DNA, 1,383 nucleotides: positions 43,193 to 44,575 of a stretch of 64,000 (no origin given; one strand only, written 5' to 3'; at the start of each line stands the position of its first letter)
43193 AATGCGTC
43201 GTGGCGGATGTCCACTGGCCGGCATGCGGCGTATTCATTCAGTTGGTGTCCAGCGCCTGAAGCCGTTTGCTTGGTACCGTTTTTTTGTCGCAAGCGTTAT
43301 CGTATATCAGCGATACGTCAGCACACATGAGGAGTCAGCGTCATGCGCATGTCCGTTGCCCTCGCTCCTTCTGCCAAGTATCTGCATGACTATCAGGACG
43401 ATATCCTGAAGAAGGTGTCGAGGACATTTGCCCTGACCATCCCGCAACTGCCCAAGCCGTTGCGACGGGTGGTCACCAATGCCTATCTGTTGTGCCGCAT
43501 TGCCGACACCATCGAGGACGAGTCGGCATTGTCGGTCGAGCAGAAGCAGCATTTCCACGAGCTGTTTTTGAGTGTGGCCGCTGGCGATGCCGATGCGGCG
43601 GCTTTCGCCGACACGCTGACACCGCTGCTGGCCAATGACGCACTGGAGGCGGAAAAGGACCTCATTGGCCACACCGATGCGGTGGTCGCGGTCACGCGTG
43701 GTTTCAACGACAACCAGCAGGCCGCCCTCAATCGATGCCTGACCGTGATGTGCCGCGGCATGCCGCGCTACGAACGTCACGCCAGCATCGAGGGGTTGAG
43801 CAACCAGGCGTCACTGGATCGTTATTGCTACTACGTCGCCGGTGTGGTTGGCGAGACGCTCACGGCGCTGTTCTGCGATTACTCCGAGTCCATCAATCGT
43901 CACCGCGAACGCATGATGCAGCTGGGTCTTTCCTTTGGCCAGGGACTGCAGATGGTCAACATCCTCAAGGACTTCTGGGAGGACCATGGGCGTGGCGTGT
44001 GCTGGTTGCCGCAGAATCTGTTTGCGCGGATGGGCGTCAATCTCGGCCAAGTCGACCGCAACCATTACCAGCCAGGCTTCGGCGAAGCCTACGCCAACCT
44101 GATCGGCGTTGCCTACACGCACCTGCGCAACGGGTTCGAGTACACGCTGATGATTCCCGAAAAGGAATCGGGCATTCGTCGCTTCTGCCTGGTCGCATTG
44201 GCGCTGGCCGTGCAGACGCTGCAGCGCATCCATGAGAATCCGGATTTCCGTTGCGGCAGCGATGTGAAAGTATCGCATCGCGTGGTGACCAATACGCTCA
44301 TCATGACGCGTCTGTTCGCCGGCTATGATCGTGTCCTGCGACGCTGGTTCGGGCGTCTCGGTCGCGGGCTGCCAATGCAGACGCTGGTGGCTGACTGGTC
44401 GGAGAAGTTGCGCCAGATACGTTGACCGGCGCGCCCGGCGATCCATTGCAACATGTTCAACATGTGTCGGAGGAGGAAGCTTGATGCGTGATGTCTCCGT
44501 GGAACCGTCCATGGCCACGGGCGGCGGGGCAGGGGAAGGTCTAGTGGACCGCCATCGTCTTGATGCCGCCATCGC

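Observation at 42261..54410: Mevalonate-pathway block nested inside a hopanoid biosynthesis operon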

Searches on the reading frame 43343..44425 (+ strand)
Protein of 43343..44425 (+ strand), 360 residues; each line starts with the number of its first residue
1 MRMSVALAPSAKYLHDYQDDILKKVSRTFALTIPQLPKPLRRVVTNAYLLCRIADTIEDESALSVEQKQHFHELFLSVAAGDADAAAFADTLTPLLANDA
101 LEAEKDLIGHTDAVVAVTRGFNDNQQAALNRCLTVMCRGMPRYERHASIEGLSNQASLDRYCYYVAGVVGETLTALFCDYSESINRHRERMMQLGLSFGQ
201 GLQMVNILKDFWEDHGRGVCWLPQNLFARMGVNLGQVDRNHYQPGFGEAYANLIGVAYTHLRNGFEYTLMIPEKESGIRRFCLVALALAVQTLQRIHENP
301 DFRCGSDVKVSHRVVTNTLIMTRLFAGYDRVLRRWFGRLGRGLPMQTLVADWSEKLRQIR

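Call 3: search_protein_families(library=pfam, proteins=[window:43343-44425:+])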
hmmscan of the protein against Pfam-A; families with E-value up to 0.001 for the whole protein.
window:43343-44425:+ (360 aa): 1 family
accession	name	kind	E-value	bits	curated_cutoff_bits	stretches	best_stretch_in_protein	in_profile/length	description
PF00494.24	SQS_PSY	-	4.5e-52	177.8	26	1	22-311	1-260/263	Squalene/phytoene synthase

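Call 4: search_protein_families(library=ncbifam, proteins=[window:43343-44425:+])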
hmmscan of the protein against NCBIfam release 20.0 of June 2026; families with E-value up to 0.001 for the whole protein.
window:43343-44425:+ (360 aa): 6 families
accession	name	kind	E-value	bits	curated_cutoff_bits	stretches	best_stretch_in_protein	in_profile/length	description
TIGR01559.1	squal_synth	equivalog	8e-33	114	286.75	1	20-321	8-293/337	squalene synthase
TIGR03465.1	HpnD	equivalog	3.4e-20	72.2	278.6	1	153-310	105-252/267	presqualene diphosphate synthase HpnD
TIGR03464.1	HpnC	equivalog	1.8e-12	47.3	250.45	1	153-297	106-240/267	squalene synthase HpnC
NF042419.1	Phyto_syn_CrtB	equivalog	1.5e-10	41.1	480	1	160-248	130-211/306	15-cis-phytoene synthase CrtB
NF045686.1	PhytoSynCyanob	equivalog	4.3e-09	35.9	550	1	157-229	135-213/310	15-cis-phytoene synthase CrtB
NF045921.1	PhytnSynCrtBRhod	equivalog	0.00014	21.5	500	0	135-234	88-189/307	15-cis-phytoene synthase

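Call 68: search_solved_structures(query=window:43343-44425:+, max_evalue=0.001, show_alignments=1)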
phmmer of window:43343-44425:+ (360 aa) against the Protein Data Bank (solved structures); distinct sequences matched with E-value up to 0.001: 18.
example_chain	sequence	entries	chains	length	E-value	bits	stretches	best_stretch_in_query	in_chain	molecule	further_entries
7wgh_A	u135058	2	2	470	1.2e-16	64.1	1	23-310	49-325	Squalene synthase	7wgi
3asx_A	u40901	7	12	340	1.6e-16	63.7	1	150-310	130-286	Squalene synthase | Squalene synthetase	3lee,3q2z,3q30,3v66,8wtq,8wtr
3vj8_A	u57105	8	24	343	1.7e-16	63.6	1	150-310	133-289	Squalene synthase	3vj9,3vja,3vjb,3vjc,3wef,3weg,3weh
1ezf_A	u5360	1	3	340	1.7e-16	63.6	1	150-310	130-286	FARNESYL-DIPHOSPHATE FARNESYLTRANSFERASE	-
3wc9_A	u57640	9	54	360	1e-15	61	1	150-306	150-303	Squalene synthase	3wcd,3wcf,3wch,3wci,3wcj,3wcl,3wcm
3wek_A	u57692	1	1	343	1.1e-15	60.9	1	150-310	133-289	Squalene synthase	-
3wej_A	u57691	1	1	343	2e-15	60.1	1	150-310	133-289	Squalene synthase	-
3wei_A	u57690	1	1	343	2.9e-15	59.6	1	150-310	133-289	Squalene synthase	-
3wcb_A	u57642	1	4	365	7.8e-15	58.1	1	19-302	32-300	Farnesyltransferase, putative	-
3wca_A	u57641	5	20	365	7.8e-15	58.1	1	19-302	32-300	Farnesyltransferase, putative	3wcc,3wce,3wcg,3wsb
5iys_A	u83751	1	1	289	6.3e-11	45.3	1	153-266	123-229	Phytoene synthase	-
8is6_A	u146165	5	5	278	1.1e-09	41.2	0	15-72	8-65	CrtM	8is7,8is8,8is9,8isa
3vjd_A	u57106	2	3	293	1.5e-09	40.8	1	154-249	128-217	Dehydrosqualene synthase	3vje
2zco_A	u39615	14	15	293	1.9e-09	40.4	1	154-246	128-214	Dehydrosqualene synthase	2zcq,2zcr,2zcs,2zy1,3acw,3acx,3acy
4f6v_A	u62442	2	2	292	2e-09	40.4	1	154-246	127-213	Dehydrosqualene synthase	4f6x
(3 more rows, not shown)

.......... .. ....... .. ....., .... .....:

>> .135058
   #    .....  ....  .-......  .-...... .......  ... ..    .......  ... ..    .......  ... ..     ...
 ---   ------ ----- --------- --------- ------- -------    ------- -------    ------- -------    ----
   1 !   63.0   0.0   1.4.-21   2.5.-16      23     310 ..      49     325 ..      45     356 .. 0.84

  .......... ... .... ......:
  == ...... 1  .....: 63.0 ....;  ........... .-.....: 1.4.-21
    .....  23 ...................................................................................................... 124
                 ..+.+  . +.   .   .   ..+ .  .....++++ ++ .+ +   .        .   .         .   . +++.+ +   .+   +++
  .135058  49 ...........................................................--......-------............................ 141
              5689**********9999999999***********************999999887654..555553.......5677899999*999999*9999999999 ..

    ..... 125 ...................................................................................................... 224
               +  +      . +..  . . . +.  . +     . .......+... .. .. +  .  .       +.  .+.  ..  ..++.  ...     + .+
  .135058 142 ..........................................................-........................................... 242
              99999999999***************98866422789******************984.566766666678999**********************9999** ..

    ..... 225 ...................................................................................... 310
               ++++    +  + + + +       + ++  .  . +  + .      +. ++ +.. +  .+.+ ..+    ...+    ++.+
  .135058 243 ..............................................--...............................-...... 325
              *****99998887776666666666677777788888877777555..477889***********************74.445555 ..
